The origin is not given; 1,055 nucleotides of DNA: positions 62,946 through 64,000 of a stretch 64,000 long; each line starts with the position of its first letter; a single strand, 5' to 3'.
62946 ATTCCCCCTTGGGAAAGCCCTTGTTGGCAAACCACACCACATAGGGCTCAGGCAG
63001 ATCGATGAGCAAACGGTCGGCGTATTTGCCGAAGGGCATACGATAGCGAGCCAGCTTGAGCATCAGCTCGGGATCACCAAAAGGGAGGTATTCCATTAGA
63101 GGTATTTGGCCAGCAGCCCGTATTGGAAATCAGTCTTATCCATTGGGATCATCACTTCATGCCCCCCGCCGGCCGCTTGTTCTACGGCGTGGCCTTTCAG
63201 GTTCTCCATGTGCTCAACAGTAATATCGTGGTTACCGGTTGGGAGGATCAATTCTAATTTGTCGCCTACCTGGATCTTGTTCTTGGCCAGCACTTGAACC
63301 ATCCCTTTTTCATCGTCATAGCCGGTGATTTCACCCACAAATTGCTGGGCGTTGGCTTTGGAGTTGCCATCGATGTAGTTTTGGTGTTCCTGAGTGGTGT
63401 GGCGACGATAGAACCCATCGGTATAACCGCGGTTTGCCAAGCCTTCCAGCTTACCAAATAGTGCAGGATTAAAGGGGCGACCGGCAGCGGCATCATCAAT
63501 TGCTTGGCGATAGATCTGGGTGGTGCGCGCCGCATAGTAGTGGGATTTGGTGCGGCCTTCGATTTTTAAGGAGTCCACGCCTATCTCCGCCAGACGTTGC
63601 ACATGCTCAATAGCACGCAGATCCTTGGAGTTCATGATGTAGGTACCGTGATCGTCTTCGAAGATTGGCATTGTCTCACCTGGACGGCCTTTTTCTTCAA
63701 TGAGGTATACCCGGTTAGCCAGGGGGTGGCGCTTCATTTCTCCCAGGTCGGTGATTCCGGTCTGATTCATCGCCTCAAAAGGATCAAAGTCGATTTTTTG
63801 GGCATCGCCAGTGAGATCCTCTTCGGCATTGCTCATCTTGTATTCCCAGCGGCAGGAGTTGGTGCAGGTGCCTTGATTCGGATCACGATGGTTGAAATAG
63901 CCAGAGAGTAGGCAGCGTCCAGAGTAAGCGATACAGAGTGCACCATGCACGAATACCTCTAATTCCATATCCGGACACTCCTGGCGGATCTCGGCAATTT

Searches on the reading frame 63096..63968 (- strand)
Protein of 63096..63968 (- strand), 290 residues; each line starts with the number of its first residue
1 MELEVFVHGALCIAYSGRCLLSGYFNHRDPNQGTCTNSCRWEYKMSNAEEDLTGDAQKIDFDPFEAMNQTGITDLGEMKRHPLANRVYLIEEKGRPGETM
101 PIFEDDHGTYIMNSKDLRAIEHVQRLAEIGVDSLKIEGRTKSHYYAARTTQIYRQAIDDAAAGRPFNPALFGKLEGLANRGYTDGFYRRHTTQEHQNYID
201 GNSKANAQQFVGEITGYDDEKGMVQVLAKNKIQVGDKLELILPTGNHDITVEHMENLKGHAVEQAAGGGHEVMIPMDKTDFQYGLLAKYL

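Call 59: search_protein_families(library=pfam, proteins=[window:63096-63968:-], max_evalue=0.000001)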
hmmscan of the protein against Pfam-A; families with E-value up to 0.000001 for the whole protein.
window:63096-63968:- (290 aa): 2 families
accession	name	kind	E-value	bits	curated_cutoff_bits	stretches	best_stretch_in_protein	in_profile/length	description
PF01136.24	Peptidase_U32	-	1.2e-53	182.3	22.4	1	1-191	84-231/233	Peptidase family U32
PF16325.11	Peptidase_U32_C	-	8.7e-20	71.1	28.2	1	208-286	3-81/83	Peptidase family U32 C-terminal domain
